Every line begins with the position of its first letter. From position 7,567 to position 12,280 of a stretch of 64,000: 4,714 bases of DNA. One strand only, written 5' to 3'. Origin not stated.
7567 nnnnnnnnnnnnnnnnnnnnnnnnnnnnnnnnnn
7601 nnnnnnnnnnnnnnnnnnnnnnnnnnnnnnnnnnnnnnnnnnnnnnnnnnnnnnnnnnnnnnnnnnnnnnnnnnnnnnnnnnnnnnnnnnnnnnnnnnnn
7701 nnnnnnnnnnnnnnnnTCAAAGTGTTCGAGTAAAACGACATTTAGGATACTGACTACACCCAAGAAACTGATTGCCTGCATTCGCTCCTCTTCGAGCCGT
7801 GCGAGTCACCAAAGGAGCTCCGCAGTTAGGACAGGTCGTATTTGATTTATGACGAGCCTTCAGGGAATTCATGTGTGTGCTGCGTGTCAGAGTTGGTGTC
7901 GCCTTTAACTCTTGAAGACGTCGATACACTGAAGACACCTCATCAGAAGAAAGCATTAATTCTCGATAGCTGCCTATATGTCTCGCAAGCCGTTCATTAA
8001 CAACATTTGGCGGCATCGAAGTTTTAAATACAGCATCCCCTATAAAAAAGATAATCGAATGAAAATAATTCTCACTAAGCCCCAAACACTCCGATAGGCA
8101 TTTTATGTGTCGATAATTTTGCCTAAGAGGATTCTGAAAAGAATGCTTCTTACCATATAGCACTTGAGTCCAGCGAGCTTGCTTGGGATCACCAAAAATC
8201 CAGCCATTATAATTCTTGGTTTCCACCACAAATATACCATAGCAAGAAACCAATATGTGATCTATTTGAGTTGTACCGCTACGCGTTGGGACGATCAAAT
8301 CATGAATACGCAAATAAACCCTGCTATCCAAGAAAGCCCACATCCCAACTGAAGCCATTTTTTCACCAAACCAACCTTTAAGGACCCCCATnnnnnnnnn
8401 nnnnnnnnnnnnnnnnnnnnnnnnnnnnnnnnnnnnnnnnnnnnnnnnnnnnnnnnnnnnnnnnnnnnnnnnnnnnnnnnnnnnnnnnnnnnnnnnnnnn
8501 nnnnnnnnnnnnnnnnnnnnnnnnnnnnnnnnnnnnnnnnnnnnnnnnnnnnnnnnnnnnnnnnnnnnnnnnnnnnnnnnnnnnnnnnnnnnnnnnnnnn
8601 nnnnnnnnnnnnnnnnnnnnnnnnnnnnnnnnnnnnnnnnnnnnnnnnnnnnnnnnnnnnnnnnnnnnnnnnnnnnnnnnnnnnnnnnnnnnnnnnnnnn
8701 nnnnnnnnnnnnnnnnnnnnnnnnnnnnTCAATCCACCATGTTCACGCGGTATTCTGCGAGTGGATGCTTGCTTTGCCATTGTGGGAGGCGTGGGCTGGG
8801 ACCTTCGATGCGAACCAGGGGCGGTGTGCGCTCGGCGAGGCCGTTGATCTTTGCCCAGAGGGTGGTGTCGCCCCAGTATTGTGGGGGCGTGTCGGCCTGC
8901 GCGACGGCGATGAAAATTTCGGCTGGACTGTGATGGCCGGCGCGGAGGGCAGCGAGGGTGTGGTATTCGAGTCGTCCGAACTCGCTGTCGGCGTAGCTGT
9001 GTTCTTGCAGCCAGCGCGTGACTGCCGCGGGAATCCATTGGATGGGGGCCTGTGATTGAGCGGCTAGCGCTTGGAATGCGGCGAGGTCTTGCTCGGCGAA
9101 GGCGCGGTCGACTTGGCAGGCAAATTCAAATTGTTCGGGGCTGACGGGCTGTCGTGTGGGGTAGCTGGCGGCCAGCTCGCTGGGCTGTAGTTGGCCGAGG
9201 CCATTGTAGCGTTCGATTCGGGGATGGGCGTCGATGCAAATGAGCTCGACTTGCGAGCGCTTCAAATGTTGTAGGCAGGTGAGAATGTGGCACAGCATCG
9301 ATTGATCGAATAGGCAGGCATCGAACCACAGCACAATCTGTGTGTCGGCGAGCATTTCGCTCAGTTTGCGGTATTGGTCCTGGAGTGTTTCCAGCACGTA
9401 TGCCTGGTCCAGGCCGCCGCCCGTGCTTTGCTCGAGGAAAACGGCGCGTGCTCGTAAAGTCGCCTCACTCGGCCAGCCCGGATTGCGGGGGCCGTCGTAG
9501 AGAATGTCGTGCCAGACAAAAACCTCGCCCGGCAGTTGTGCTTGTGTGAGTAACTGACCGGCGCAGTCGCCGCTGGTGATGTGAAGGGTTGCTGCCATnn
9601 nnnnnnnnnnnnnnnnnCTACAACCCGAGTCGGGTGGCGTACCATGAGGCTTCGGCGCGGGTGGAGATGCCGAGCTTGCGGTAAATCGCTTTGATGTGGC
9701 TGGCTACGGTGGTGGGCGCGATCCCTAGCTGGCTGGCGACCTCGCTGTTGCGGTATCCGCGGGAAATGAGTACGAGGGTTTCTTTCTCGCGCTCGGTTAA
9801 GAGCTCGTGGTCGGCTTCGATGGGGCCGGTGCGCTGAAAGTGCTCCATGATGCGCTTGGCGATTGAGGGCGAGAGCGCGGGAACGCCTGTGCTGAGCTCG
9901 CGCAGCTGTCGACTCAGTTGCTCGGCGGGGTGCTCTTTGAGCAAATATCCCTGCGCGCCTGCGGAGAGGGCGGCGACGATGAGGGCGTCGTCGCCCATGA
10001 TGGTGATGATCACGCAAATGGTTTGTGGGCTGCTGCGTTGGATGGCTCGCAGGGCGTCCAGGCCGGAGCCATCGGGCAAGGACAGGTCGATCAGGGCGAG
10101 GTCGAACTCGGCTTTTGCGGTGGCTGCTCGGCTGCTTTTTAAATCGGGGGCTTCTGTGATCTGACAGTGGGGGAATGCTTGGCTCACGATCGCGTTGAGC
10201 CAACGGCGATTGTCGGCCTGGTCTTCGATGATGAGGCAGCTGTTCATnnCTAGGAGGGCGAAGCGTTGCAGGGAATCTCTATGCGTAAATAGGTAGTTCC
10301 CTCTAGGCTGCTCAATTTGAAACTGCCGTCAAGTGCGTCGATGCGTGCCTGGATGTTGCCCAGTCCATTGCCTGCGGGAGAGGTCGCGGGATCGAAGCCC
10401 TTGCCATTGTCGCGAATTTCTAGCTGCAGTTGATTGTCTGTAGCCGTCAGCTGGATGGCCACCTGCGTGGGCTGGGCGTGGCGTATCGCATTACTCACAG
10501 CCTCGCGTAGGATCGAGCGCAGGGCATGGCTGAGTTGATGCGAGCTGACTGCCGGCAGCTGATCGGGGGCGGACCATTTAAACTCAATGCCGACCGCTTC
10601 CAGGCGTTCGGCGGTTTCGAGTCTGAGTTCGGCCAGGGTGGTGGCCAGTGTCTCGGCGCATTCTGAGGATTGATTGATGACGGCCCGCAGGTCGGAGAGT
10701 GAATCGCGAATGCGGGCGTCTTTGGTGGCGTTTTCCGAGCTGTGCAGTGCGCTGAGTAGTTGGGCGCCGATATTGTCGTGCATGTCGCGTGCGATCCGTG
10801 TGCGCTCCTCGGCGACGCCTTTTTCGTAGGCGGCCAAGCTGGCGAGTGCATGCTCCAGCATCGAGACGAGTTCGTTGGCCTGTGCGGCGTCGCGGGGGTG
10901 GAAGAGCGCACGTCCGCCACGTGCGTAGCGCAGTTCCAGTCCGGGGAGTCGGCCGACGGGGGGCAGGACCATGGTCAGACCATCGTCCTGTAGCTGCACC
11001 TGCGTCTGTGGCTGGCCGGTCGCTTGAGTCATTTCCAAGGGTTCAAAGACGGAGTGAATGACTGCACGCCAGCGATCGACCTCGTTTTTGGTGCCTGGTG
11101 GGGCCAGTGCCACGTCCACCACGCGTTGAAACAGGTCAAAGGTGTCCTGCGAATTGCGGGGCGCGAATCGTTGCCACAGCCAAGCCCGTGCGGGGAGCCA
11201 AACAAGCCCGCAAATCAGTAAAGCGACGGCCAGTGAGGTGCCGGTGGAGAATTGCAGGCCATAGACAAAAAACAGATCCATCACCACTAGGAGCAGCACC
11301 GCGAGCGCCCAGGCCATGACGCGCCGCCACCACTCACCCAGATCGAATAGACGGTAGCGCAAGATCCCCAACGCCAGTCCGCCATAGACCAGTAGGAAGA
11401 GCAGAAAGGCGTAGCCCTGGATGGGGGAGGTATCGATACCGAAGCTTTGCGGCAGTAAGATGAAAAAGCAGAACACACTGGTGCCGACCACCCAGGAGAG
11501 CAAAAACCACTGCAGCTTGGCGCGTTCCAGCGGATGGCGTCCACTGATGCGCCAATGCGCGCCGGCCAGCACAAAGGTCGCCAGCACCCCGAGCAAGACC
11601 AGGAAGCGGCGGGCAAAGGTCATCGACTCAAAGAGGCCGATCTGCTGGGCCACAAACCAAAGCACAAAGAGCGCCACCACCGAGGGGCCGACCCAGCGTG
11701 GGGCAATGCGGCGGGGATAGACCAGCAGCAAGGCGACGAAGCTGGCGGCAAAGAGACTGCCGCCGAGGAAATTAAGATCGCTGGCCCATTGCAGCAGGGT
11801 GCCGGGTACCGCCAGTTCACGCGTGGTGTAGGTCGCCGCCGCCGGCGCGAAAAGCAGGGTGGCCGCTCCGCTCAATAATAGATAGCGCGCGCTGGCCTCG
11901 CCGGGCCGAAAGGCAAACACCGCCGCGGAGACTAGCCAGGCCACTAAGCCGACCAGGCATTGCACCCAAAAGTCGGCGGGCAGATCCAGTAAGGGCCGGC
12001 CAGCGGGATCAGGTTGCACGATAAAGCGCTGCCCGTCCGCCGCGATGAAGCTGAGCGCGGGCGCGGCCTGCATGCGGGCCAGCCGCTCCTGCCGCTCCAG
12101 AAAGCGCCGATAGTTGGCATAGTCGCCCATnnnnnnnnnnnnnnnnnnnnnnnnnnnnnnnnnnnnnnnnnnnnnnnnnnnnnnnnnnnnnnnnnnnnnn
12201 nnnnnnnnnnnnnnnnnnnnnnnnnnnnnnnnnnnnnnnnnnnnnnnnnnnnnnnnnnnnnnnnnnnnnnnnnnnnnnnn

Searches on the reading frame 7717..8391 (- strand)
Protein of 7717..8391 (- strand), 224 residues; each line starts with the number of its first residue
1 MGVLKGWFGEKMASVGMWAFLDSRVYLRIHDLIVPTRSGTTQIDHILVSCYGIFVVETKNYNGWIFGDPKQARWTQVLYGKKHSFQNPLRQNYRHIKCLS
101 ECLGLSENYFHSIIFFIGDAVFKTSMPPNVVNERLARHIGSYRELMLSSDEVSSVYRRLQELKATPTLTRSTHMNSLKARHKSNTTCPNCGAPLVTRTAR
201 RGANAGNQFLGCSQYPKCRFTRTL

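Call 3: search_protein_families(library=pfam, proteins=[window:7717-8391:-], max_evalue=0.01)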
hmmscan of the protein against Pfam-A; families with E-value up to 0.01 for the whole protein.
window:7717-8391:- (224 aa): 3 families
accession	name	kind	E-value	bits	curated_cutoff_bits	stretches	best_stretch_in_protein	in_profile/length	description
PF08378.17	NERD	-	2.5e-31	108.9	22.1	1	5-116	1-110/111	Nuclease-related domain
PF01396.24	Zn_ribbon_Top1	-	1.1e-12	48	32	1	186-223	3-35/39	Topoisomerase DNA binding C4 zinc finger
PF06839.17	Zn_ribbon_GRF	-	0.0013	19.2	25.9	1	186-220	2-38/45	GRF zinc finger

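Call 4: search_protein_families(library=padloc, proteins=[window:7717-8391:-], max_evalue=0.01)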
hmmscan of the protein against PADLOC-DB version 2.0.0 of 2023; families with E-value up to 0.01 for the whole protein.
window:7717-8391:- (224 aa): 1 family
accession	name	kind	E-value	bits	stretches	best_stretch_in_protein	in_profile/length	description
PDLC02512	PglW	-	3.8e-07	26.4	1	41-122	50-130/1403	PglW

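Call 6: search_protein_families(library=ncbifam, proteins=[window:7717-8391:-], max_evalue=0.01)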
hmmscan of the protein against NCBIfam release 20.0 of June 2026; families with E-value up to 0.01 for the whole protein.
window:7717-8391:- (224 aa): 7 families
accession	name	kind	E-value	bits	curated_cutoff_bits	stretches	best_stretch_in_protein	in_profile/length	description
NF005555.0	PRK07220.1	equivalog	3.1e-06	25.8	635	1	181-221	586-622/740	DNA topoisomerase I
NF033442.0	BREX_PglW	equivalog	1.1e-05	23.3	990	1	42-125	48-132/1391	BREX system serine/threonine kinase PglW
NF011532.0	PRK14973.1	equivalog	6.1e-05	21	930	1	184-222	588-621/936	DNA topoisomerase I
NF047741.1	antiphage_MADS6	equivalog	0.00017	20.2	460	1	26-104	30-104/612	methylation-associated defense system protein kinase MAD6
TIGR01051.1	topA_bact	equivalog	0.00029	19.9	456.4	1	168-223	580-630/632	type I DNA topoisomerase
TIGR01057.1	topA_arch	equivalog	0.0032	15.7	458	1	181-218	587-618/618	DNA topoisomerase I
NF004966.0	PRK06319.1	equivalog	0.0061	14.6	868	1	183-221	644-677/862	DNA topoisomerase I/SWI domain fusion protein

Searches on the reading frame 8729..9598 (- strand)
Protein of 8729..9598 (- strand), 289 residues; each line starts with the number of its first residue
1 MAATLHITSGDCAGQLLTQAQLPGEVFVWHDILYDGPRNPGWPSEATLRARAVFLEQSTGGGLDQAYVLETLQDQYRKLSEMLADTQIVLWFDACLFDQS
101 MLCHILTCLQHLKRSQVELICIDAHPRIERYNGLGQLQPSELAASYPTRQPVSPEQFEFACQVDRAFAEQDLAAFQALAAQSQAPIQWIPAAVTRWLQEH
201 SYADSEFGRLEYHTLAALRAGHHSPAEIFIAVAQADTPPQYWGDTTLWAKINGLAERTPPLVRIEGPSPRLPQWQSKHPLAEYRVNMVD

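Call 3: search_protein_families(library=pfam, proteins=[window:8729-9598:-], max_evalue=0.01)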
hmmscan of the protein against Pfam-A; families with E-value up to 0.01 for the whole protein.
window:8729-9598:- (289 aa): 2 families
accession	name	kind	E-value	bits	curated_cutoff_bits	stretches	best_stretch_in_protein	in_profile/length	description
PF08874.15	DUF1835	-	4e-05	24.2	21.1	1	6-114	2-115/122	Domain of unknown function (DUF1835)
PF07336.16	ABATE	-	0.0058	17.7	24.4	1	190-280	25-110/130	Putative stress-induced transcription regulator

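Call 4: search_protein_families(library=padloc, proteins=[window:8729-9598:-], max_evalue=0.01)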
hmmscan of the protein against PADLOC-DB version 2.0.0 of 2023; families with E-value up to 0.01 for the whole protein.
window:8729-9598:- (289 aa): 0 families

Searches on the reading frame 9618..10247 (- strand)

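Call 68: search_protein_families(library=pfam, proteins=[window:9618-10247:-], max_evalue=0.0001)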
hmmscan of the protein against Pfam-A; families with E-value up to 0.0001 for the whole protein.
window:9618-10247:- (209 aa): 2 families
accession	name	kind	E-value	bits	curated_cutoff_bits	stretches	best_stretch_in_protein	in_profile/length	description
PF00072.30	Response_reg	-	1.1e-19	71.1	30.2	1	5-114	2-109/111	Response regulator receiver domain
PF00196.25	GerE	-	1e-14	54.3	23.5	1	149-202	2-55/57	Bacterial regulatory proteins, luxR family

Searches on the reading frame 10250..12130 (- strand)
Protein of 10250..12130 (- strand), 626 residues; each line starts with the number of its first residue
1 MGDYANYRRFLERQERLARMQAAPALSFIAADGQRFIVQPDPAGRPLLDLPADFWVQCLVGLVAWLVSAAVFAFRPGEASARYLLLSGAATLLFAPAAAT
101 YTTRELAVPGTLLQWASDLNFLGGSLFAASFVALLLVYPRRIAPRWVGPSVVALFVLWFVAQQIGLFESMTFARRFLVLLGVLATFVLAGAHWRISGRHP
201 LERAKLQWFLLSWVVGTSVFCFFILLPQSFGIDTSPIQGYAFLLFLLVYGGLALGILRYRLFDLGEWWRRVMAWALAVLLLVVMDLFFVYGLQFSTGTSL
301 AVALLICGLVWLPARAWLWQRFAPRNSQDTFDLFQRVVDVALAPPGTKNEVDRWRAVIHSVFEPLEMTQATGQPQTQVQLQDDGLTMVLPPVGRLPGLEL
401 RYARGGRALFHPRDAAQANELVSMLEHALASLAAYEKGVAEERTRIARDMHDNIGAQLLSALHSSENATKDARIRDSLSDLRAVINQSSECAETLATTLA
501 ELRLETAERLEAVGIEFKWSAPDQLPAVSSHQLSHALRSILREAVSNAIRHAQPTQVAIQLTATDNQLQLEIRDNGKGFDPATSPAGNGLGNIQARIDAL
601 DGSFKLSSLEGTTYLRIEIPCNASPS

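Call 68: search_protein_families(library=pfam, proteins=[window:10250-12130:-], max_evalue=0.0001)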
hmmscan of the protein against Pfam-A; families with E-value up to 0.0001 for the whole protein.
window:10250-12130:- (626 aa): 3 families
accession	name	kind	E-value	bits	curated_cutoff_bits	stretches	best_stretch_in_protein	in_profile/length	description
PF02518.31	HATPase_c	-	2.8e-11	44.3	26.4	1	535-620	4-108/111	Histidine kinase-, DNA gyrase B-, and HSP90-like ATPase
PF13581.12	HATPase_c_2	-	7.7e-09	36.1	27.4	1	536-586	31-86/127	Histidine kinase-like ATPase domain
PF07730.19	HisKA_3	-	4e-05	24.5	24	1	442-503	1-57/68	Histidine kinase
